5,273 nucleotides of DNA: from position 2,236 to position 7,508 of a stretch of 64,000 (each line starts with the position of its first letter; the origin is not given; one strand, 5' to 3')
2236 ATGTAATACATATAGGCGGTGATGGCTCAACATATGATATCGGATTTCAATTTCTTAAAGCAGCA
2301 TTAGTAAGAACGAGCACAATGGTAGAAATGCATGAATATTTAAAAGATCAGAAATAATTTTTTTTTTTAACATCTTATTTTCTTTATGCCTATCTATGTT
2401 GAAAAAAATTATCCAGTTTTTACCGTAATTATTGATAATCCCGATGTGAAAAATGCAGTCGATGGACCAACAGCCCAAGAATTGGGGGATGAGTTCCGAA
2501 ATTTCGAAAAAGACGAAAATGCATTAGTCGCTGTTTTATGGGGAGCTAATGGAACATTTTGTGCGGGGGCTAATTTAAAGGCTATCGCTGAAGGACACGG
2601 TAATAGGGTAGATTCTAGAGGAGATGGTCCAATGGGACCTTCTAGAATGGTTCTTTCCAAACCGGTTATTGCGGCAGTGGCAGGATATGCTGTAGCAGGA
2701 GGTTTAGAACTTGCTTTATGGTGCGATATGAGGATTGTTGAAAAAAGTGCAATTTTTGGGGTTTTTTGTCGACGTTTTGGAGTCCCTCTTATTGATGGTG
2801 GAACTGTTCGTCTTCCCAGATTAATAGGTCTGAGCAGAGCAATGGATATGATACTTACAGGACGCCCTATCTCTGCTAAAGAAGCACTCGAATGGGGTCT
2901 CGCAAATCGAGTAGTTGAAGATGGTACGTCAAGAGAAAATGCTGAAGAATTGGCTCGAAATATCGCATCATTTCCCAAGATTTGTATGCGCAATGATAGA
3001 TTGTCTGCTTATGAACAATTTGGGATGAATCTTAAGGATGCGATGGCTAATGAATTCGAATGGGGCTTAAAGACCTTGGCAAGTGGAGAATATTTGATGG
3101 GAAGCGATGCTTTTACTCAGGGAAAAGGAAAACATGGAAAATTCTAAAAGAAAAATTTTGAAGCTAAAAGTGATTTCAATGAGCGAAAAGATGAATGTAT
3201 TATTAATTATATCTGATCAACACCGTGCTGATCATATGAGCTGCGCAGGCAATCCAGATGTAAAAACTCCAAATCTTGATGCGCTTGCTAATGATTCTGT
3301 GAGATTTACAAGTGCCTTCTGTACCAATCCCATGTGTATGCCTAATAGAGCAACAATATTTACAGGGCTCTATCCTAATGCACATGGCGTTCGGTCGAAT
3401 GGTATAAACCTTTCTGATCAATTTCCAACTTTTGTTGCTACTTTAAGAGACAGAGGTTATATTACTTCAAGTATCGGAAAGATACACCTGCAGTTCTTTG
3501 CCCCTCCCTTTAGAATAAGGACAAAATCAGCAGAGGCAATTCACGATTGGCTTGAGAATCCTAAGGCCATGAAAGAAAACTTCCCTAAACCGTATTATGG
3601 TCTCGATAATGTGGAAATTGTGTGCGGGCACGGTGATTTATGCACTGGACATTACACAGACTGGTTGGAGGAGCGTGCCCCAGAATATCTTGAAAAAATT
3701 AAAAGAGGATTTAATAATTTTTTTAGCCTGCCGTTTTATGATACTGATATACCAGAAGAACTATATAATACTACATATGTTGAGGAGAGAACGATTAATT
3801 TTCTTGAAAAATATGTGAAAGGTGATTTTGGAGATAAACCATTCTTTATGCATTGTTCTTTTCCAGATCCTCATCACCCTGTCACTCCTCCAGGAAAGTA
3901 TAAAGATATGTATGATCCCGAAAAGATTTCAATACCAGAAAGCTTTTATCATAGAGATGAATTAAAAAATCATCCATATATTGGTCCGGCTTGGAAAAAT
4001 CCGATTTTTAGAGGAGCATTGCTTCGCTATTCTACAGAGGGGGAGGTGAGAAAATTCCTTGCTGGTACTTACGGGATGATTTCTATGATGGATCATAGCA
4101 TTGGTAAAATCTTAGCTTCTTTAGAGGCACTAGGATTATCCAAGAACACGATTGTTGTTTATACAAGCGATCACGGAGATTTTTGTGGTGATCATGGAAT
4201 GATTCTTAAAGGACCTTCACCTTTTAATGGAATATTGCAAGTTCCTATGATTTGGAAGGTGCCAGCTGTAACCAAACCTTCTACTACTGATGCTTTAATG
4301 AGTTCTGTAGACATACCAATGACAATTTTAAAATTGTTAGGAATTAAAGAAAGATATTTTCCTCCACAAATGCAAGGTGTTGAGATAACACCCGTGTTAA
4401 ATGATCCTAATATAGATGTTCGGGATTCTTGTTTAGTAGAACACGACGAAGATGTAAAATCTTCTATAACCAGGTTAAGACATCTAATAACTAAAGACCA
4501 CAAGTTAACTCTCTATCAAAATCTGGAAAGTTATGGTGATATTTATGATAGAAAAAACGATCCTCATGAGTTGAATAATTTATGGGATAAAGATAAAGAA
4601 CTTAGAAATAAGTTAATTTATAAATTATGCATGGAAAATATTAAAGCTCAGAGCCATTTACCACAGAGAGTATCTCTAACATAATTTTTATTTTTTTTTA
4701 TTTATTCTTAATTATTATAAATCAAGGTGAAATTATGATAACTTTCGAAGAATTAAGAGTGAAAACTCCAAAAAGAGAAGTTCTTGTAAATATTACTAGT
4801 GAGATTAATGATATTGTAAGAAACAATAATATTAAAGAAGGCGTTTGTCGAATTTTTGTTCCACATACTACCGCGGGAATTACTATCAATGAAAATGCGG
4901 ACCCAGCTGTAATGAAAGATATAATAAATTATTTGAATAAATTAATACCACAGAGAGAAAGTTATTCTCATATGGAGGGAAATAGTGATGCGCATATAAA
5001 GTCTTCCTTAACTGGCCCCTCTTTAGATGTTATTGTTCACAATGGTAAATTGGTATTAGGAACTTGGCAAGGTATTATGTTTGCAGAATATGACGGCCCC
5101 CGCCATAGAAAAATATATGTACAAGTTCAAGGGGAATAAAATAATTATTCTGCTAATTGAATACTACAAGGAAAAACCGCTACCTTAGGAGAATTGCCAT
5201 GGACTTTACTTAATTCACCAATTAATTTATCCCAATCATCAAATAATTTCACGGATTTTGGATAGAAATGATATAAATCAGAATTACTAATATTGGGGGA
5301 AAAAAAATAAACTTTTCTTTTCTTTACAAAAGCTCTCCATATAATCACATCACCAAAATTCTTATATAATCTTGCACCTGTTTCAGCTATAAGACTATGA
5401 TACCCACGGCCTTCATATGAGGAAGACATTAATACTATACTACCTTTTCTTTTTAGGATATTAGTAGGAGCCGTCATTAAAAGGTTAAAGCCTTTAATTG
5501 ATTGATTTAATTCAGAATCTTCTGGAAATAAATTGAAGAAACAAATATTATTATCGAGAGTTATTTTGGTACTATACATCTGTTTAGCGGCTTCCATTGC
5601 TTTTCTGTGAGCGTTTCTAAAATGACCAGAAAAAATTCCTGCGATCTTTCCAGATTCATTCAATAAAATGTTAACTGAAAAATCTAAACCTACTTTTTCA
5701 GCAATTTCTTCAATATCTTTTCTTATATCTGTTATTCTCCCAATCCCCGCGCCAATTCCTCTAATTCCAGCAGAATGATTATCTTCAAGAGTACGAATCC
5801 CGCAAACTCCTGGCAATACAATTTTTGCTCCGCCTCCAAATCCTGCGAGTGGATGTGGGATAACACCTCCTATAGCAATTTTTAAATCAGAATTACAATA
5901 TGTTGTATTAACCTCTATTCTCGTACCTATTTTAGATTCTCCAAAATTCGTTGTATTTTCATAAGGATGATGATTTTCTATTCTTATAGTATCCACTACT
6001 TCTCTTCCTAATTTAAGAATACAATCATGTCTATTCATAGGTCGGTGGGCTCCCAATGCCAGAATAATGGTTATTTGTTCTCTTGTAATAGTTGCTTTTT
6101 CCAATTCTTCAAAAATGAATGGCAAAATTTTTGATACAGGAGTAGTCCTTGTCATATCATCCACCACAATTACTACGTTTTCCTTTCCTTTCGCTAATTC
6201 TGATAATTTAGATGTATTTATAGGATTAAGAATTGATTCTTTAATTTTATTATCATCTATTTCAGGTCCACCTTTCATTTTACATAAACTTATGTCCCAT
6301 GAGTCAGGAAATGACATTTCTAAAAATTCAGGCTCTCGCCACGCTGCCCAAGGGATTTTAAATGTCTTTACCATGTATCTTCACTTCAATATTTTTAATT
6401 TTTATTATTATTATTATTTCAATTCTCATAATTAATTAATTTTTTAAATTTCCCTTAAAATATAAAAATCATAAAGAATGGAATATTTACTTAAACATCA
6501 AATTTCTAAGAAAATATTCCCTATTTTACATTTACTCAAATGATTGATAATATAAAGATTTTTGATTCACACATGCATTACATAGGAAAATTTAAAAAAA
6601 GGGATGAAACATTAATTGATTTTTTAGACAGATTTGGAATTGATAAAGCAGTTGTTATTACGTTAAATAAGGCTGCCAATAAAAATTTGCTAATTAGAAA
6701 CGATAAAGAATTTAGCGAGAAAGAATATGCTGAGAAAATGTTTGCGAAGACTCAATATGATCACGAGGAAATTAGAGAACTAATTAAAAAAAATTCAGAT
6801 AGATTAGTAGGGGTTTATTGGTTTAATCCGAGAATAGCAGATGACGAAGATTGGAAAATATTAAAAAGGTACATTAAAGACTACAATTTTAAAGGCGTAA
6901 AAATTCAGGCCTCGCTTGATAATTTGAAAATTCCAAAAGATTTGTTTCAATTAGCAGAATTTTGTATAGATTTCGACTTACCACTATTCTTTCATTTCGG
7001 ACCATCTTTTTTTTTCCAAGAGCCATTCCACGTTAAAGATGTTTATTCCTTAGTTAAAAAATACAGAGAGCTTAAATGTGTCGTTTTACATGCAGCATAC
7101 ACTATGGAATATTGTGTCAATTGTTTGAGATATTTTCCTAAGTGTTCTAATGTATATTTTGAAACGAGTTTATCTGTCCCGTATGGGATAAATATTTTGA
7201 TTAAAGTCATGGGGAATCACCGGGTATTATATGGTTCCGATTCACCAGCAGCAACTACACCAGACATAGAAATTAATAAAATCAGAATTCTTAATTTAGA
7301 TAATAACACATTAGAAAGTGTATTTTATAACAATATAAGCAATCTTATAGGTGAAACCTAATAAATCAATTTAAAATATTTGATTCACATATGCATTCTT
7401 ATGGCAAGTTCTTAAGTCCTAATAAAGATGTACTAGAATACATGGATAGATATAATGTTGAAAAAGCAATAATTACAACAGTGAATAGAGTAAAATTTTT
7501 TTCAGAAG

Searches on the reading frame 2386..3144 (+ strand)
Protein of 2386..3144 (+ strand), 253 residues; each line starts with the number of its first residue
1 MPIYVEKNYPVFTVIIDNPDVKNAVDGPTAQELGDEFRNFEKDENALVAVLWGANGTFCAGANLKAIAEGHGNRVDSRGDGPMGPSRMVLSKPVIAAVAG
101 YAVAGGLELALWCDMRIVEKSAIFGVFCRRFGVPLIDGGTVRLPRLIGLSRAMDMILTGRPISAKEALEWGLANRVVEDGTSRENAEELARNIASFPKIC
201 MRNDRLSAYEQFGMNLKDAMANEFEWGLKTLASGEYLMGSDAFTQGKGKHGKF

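Call 3: search_protein_families(library=pfam, proteins=[window:2386-3144:+], max_evalue=1)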
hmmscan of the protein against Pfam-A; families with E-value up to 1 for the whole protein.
window:2386-3144:+ (253 aa): 3 families
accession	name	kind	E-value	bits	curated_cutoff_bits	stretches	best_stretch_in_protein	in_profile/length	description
PF00378.25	ECH_1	-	9.6e-42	143.5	27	1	9-244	4-241/251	Enoyl-CoA hydratase/isomerase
PF16113.10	ECH_2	-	9.8e-15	55.3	27.2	1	13-192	3-187/335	Enoyl-CoA hydratase/isomerase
PF01343.23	Peptidase_S49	-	0.052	14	24.9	1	91-126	6-41/154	Peptidase family S49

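Call 53: search_protein_families(library=ncbifam, proteins=[window:2386-3144:+], max_evalue=0.00001)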
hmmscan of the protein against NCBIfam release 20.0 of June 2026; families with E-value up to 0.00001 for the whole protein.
window:2386-3144:+ (253 aa): 69 families (the best 25 are shown)
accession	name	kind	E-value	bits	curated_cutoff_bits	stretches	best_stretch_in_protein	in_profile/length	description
NF006108.0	PRK08259.1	equivalog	5.2e-121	403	273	1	2-253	4-254/256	crotonase/enoyl-CoA hydratase family protein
NF051848.1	EnCoAHydtEchA19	equivalog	2.3e-55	188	400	1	3-245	2-249/258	enoyl-CoA hydratase EchA19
NF006100.0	PRK08252.1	subfamily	2.3e-46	158.4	282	1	4-243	6-243/254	crotonase/enoyl-CoA hydratase family protein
NF005864.0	PRK07799.1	equivalog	3.8e-46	157.4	316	1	4-246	11-258/266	crotonase/enoyl-CoA hydratase family protein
NF042430.2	EnCoAhydt_DpgD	equivalog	2.1e-41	142.1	400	1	6-246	2-250/258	enoyl-CoA-hydratase DpgD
NF004840.0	PRK06190.1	equivalog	2.3e-41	142.1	253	1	4-230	7-235/260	enoyl-CoA hydratase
NF006007.0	PRK08138.1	subfamily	9.1e-41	139.9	355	1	11-221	18-228/261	enoyl-CoA hydratase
NF002936.2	PRK03580.1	equivalog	7.7e-39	133.6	500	1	5-195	7-198/261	crotonobetainyl-CoA hydratase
NF006699.0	PRK09245.1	subfamily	5.9e-38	130.6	354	1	3-202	5-214/266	crotonase/enoyl-CoA hydratase family protein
NF005126.0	PRK06563.1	subfamily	4.4e-36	124.6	261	1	3-222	9-231/263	crotonase/enoyl-CoA hydratase family protein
NF004517.0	PRK05862.1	equivalog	2.4e-35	122.3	396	1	3-233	6-236/257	enoyl-CoA hydratase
NF004475.0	PRK05809.1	subfamily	4.1e-35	121.5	394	1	3-244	6-250/260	short-chain-enoyl-CoA hydratase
NF004635.0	PRK05981.1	equivalog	1.1e-34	120.2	351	1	4-245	7-257/266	enoyl-CoA hydratase/isomerase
NF005802.0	PRK07657.1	equivalog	3.3e-34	118.6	363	1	11-223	14-229/260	enoyl-CoA hydratase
NF006013.0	PRK08150.1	subfamily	4.7e-34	117.9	232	1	6-195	11-200/259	crotonase/enoyl-CoA hydratase family protein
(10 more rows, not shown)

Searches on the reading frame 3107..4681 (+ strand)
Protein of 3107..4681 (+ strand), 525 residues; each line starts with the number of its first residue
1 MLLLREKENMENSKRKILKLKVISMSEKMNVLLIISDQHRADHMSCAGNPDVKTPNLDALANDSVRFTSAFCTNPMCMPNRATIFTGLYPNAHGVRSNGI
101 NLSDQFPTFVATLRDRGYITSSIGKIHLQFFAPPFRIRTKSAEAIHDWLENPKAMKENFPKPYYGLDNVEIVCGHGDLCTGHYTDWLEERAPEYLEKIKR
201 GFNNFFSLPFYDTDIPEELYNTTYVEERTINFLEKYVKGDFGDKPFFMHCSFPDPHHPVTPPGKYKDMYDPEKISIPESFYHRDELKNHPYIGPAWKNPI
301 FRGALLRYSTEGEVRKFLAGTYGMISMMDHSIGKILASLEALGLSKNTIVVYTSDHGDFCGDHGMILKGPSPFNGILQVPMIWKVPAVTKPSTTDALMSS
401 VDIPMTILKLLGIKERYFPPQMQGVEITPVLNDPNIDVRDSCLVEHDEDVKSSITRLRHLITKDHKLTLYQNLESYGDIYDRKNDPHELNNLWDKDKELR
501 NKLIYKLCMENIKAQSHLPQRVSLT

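Call 32: search_protein_families(library=pfam, proteins=[window:3107-4681:+], max_evalue=0.001)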
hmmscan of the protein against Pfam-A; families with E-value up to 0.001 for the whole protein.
window:3107-4681:+ (525 aa): 3 families
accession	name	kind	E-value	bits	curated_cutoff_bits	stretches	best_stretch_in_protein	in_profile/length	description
PF00884.28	Sulfatase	-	2e-47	162.4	25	2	185-413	103-301/301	Sulfatase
PF16347.10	SGSH_C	-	3.1e-15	57.1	29.3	1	375-503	14-144/154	N-sulphoglucosamine sulphohydrolase, C-terminal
PF01663.27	Phosphodiest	-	2.1e-14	54.3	23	1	31-357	1-220/342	Type I phosphodiesterase / nucleotide pyrophosphatase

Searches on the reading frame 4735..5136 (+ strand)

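Call 32: search_protein_families(library=pfam, proteins=[window:4735-5136:+], max_evalue=0.001)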
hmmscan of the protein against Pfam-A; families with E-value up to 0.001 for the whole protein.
window:4735-5136:+ (134 aa): 1 family
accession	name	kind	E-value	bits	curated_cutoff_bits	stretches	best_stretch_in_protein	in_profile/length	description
PF01894.22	UPF0047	-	6.8e-46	155.7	27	1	19-131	1-117/117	Uncharacterised protein family UPF0047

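Call 53: search_protein_families(library=ncbifam, proteins=[window:4735-5136:+], max_evalue=0.00001)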
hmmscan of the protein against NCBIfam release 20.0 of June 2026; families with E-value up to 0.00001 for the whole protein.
window:4735-5136:+ (134 aa): 1 family
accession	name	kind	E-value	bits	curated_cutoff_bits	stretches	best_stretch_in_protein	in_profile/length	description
TIGR00149.1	TIGR00149_YjbQ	hypoth_equivalog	6.9e-52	174.7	67.75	1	6-134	2-132/132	secondary thiamine-phosphate synthase enzyme YjbQ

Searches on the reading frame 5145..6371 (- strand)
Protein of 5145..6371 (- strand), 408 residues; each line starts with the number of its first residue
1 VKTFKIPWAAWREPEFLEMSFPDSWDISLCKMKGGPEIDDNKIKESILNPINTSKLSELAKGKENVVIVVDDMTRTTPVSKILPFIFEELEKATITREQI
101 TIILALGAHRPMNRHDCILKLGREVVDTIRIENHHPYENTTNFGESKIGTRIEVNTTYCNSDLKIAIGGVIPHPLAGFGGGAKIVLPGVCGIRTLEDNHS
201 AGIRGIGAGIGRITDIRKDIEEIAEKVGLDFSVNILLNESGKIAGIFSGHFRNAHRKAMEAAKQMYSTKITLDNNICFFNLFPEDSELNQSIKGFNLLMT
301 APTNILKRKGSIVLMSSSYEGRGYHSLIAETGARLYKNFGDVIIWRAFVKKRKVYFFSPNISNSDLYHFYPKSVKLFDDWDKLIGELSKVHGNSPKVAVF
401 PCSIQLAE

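Call 32: search_protein_families(library=pfam, proteins=[window:5145-6371:-], max_evalue=0.001)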
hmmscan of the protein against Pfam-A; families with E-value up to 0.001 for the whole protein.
window:5145-6371:- (408 aa): 1 family
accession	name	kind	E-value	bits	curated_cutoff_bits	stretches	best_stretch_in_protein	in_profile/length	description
PF09861.14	Lar_N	-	2.3e-52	177.6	23.3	1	17-203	6-196/204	Lactate racemase N-terminal domain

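Call 53: search_protein_families(library=ncbifam, proteins=[window:5145-6371:-], max_evalue=0.00001)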
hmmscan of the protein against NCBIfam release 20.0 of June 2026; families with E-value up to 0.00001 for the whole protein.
window:5145-6371:- (408 aa): 6 families
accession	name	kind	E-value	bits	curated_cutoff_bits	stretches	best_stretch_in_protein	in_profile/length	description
NF052593.1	NPN_racem_MAR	equivalog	1e-73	248.4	500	1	39-324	34-320/415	nickel-dependent malate racemase, LarAH6 family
NF033504.2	Ni_dep_LarA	equivalog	1.5e-63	215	460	1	39-329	36-328/422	nickel-dependent lactate racemase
NF052595.1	NPN_LarAH5_MAR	equivalog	3e-58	197.8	462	1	17-327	10-322/415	nickel-dependent malate racemase, LarAH5 family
NF052525.1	NPN_LarAH10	equivalog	3e-58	197.5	540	1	41-322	38-329/426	NPN-dependent 2-hydroxyacid racemase, LarAH10 family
NF052594.1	NPN_18_hexonate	equivalog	5e-12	45.2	500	1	47-268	9-248/411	nickel-dependent putative hexonate epimerase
NF052592.1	LarAH_14_15_16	equivalog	1.8e-09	36.5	740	1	40-201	45-212/520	NPN-dependent hydroxyacid isomerase, LarAH14/15/16 family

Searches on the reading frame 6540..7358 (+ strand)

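Call 32: search_protein_families(library=pfam, proteins=[window:6540-7358:+], max_evalue=0.001)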
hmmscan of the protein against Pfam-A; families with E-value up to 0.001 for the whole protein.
window:6540-7358:+ (273 aa): 2 families
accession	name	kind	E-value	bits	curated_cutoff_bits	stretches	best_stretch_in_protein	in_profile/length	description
PF04909.20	Amidohydro_2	-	7.9e-17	62.4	26.4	1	63-265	54-282/289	Amidohydrolase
PF01026.27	TatD_DNase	-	0.00047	20.1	27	0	8-240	1-209/253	TatD related DNase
